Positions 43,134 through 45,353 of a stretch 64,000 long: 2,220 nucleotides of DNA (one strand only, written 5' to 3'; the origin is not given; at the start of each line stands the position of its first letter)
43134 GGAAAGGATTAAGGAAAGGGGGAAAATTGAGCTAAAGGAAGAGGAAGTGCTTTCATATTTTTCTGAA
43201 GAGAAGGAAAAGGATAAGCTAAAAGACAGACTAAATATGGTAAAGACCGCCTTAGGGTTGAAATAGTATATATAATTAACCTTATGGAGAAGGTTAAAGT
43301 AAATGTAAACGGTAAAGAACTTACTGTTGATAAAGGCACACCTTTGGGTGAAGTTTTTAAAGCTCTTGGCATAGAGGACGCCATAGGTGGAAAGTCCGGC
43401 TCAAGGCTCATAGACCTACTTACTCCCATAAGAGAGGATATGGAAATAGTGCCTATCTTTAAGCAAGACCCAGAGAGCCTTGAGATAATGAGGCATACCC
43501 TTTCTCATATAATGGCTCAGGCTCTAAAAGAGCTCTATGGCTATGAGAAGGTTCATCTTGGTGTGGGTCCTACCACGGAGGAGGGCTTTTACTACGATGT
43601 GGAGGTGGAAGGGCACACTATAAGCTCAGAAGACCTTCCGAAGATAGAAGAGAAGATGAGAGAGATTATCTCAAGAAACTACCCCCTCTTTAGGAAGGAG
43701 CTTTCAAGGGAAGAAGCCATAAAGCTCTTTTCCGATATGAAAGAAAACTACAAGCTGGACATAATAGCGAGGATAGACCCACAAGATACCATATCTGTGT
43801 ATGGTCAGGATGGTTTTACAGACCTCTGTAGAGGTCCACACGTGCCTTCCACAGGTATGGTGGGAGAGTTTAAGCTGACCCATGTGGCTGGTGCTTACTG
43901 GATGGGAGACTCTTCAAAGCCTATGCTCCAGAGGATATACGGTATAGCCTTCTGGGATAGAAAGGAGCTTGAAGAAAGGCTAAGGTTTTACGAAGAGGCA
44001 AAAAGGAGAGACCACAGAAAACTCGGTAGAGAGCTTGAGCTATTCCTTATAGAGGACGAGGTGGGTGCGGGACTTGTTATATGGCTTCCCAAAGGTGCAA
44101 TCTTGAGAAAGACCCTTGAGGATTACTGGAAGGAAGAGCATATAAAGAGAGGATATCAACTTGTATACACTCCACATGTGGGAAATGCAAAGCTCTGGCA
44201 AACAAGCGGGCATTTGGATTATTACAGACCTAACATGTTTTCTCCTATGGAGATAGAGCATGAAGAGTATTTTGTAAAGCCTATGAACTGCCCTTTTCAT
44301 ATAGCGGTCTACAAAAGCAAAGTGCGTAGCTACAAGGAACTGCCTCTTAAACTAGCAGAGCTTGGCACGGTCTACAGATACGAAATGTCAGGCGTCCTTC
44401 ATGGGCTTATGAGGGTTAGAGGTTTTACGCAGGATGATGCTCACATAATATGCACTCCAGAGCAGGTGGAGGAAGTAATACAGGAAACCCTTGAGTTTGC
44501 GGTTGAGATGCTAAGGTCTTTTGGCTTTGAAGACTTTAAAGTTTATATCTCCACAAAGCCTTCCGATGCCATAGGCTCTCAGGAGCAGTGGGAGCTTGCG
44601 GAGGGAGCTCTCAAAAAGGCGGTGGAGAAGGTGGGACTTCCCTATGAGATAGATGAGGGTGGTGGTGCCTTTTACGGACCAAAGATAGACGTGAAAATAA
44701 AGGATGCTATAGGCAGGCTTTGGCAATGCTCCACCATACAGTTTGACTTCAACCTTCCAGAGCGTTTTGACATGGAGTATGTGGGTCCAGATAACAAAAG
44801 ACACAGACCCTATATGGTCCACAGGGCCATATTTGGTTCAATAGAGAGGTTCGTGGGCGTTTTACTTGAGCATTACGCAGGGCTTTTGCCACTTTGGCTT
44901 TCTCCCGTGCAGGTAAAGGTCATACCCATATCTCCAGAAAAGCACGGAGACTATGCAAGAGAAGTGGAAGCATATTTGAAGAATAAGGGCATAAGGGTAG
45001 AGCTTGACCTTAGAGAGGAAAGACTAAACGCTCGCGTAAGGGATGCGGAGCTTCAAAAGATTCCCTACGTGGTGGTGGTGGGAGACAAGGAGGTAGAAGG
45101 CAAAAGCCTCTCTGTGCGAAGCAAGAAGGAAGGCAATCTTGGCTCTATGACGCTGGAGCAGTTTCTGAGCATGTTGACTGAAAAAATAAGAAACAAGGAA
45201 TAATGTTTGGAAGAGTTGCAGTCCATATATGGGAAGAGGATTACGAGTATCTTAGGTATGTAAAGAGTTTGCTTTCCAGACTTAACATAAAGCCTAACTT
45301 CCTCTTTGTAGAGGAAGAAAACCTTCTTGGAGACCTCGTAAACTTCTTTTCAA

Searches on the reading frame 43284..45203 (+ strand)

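Call 18: search_protein_families(library=ncbifam, proteins=[window:43284-45203:+], max_evalue=1e-10)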
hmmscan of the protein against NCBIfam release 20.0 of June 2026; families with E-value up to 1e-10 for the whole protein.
window:43284-45203:+ (639 aa): 10 families
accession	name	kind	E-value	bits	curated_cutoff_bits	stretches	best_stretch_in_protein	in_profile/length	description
TIGR00418.1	thrS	equivalog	1.2e-222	740.8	383.65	1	70-634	1-564/565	threonine--tRNA ligase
NF003068.0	PRK03991.1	equivalog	9.9e-71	238.9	484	1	237-637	192-594/613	threonine--tRNA ligase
NF008979.1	PRK12325.1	exception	4.7e-26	91.6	550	1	260-390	35-164/437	proline--tRNA ligase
NF006625.0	PRK09194.1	equivalog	7.3e-26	91.2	558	1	259-387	34-161/559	proline--tRNA ligase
TIGR00408.1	proS_fam_I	equivalog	3.5e-23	82.3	437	1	459-636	200-382/475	proline--tRNA ligase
TIGR00409.1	proS_fam_II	equivalog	5.4e-23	81.7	306.7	1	260-391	35-165/568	proline--tRNA ligase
NF011500.0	PRK14938.1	equivalog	7.9e-18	64.6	362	1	533-631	266-363/387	Ser-tRNA(Thr) hydrolase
TIGR00442.1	hisS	equivalog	9.9e-18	64.3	286.75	0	267-424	9-161/406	histidine--tRNA ligase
NF003211.1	PRK04173.1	equivalog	1.9e-16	60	312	0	350-427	185-261/454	glycine--tRNA ligase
TIGR00389.1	glyS_dimeric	equivalog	3.4e-14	52.3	243.3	0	262-319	27-85/565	glycine--tRNA ligase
